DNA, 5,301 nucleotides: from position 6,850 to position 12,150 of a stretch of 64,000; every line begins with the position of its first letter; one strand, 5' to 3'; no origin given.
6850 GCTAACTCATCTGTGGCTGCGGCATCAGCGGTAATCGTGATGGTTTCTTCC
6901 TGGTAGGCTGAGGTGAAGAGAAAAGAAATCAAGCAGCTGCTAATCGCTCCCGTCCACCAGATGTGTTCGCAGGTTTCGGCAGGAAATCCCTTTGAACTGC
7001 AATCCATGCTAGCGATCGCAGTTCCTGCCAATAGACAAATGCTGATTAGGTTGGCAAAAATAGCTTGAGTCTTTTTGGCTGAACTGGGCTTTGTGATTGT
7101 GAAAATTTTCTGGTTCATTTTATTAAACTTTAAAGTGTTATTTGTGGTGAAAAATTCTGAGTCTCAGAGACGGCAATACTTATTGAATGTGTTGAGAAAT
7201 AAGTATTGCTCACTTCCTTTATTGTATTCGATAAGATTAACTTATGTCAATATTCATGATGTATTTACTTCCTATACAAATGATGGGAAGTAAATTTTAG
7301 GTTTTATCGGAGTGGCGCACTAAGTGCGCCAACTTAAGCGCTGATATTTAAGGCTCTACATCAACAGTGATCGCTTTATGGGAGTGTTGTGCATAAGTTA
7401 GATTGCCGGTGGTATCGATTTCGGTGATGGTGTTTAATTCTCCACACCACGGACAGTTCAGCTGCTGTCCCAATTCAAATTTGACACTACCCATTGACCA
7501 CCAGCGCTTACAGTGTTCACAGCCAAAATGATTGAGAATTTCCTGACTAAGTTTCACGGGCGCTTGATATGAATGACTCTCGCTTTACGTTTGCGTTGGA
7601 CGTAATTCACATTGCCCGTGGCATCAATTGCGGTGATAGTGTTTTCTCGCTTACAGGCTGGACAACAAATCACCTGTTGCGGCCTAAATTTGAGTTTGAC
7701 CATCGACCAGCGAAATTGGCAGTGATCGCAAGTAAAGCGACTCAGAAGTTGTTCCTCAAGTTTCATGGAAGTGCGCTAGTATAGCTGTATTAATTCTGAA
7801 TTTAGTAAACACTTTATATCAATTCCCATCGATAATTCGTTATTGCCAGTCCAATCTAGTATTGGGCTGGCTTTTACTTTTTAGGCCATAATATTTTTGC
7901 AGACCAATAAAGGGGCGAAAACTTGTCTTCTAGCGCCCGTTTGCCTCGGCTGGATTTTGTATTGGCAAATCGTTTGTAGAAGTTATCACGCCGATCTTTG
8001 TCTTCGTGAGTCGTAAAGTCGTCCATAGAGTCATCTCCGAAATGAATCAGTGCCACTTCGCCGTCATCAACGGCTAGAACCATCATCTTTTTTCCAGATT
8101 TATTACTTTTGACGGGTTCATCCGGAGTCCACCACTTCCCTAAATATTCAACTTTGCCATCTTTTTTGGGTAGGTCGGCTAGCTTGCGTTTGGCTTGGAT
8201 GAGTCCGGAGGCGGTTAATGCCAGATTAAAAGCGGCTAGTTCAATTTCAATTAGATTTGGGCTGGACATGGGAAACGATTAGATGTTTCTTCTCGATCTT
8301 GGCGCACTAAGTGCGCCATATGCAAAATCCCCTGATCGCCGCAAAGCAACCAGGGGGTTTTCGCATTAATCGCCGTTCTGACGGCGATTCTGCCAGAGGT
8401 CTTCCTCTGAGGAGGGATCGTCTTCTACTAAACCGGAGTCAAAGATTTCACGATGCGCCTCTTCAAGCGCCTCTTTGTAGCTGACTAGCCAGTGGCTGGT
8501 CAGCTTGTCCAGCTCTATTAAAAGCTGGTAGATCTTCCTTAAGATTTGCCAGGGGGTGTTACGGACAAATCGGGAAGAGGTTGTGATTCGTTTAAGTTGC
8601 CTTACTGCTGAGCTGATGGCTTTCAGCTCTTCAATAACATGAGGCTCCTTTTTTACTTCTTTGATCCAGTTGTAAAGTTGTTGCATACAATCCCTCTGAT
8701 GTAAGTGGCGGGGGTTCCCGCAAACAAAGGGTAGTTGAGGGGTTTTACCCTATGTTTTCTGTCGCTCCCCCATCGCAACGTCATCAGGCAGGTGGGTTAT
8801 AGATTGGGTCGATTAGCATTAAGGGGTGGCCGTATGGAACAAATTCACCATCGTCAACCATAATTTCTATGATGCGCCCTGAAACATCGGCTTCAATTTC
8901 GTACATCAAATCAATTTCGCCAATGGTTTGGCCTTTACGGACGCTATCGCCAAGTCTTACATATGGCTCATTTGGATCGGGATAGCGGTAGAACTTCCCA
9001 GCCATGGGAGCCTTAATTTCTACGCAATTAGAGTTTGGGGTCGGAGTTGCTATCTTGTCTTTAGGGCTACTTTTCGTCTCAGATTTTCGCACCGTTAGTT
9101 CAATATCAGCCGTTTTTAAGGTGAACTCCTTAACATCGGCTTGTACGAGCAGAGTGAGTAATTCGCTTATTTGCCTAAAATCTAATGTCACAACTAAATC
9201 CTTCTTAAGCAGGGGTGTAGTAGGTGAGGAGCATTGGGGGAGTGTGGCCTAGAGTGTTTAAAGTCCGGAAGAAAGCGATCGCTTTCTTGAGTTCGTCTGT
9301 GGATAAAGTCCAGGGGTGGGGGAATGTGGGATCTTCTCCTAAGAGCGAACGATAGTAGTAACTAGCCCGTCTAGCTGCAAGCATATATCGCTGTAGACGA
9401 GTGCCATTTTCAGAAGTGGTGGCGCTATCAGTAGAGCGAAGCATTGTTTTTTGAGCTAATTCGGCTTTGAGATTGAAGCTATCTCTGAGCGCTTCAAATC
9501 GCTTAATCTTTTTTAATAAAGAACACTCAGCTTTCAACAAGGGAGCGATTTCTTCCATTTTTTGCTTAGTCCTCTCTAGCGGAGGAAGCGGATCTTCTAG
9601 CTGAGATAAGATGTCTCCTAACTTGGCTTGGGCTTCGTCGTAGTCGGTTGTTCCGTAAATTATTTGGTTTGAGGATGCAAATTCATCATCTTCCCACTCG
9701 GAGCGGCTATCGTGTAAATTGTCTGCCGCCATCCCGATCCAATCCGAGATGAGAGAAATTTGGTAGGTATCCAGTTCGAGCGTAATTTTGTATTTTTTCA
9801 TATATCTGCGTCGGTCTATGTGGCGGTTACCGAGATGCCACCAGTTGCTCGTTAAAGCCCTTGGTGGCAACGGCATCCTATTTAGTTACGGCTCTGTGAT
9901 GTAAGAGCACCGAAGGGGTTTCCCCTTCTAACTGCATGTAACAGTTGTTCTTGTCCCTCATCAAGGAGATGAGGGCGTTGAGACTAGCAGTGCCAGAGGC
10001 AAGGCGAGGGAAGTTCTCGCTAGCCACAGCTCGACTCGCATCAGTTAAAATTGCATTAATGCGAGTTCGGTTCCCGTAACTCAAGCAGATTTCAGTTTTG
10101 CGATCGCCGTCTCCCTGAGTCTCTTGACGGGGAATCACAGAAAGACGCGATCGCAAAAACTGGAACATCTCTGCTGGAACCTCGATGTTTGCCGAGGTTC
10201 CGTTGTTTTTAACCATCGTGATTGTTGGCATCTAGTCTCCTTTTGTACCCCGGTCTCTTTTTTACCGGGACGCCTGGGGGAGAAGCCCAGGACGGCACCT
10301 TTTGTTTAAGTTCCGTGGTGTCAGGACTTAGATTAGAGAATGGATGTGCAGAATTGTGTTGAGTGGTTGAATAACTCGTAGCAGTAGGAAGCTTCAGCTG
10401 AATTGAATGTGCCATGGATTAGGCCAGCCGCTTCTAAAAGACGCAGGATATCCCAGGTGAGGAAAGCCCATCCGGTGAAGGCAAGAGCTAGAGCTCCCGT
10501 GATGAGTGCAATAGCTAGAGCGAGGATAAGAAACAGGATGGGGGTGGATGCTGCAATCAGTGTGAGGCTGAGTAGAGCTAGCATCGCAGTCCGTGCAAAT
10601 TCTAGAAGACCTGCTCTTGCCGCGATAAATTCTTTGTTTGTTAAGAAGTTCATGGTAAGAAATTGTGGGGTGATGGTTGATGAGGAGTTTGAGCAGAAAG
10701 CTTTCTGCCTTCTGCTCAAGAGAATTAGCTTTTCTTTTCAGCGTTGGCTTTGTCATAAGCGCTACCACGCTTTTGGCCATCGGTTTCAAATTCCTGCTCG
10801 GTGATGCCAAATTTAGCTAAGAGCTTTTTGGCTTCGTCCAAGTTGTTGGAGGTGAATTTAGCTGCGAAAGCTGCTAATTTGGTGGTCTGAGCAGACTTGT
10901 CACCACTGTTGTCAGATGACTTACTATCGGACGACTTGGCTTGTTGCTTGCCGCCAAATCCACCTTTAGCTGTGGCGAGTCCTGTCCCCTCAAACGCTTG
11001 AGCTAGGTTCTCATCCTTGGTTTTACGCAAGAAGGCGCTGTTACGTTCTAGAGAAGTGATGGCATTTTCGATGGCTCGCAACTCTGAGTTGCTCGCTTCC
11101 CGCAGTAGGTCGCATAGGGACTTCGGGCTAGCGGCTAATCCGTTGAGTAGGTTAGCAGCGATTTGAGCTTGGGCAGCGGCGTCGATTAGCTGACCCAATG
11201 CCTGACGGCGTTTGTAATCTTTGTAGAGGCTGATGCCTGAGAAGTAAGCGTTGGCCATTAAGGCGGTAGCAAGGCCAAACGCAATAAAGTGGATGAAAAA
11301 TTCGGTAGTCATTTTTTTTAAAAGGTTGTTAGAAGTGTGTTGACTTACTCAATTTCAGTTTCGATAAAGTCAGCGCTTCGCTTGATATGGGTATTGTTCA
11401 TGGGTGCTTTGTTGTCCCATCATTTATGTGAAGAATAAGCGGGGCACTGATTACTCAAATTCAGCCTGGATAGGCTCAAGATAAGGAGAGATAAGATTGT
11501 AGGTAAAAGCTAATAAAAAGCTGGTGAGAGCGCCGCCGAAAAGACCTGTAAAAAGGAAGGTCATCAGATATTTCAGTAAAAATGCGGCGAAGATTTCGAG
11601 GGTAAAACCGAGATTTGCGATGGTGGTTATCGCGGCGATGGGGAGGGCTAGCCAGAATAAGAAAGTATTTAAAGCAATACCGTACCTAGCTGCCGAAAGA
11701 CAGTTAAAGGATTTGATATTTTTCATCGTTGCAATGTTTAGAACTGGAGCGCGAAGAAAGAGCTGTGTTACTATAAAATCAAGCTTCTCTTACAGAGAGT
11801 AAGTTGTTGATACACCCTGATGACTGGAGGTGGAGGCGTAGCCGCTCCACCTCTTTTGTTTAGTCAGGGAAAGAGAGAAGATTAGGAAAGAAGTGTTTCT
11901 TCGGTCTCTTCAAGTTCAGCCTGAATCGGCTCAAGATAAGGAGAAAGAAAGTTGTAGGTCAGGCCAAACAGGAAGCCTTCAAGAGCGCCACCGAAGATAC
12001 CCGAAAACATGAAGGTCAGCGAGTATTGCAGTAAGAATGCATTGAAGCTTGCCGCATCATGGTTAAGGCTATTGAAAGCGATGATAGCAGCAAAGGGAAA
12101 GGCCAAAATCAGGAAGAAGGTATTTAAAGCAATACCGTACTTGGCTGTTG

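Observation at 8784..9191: Phage AccB/BCCP mimic with the biotin-acceptor motif cleanly deleted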

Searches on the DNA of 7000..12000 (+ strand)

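Call 9: search_dna_similar(query=window:7000-12000:+, collection=phages, mode=near)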
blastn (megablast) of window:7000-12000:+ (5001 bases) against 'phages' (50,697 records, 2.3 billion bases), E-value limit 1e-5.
No match.

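Call 36: search_rna_families(source=window, start=7000, end=11000, threshold=evalue, max_evalue=1)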
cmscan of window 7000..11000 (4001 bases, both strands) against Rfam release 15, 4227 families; matches with E-value up to 1: 1.
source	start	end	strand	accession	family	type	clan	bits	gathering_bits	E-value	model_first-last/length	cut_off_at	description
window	10091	10164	-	RF03668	mir-1788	Gene; miRNA;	-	20.1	57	0.64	1-77/77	no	mir-1788 microRNA precursor family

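Call 74: search_rna_families(source=L001, start=1100, end=3800, threshold=evalue, max_evalue=0.1)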
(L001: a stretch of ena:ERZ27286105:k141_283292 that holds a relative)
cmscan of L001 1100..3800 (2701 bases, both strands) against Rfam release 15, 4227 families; matches with E-value up to 0.1: 2.
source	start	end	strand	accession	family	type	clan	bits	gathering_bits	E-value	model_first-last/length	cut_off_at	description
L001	2347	2418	+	RF03913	mir-992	Gene; miRNA;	-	25.5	79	0.039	1-86/86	no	mir-992 microRNA precursor family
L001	2355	2413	+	RF03318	mir-2208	Gene; miRNA;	-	23.6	70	0.081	1-61/61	no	mir-2208 microRNA precursor family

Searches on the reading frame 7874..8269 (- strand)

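Call 14: search_protein_families(library=pfam, proteins=[window:7874-8269:-], max_evalue=0.01)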
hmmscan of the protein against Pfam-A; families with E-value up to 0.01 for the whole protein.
window:7874-8269:- (131 aa): 1 family
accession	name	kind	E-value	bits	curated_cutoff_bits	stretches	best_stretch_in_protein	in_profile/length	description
PF19058.5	DUF5754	-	1.1e-09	38.5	27.4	1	54-100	5-48/49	Family of unknown function (DUF5754)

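Call 59: search_protein_families(library=phrogs, proteins=[window:7874-8269:-], max_evalue=0.01)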
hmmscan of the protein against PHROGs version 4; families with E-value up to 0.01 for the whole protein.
window:7874-8269:- (131 aa): 3 families
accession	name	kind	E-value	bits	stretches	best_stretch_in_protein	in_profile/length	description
phrog_220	-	head and packaging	8.5e-23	81.3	1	30-129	509-605/1338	minor head protein and DNA pilot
phrog_9979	-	unknown function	1.3e-15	58.5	1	35-130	176-263/278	-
phrog_7595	-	unknown function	2.2e-08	35.4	1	50-128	18-96/96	-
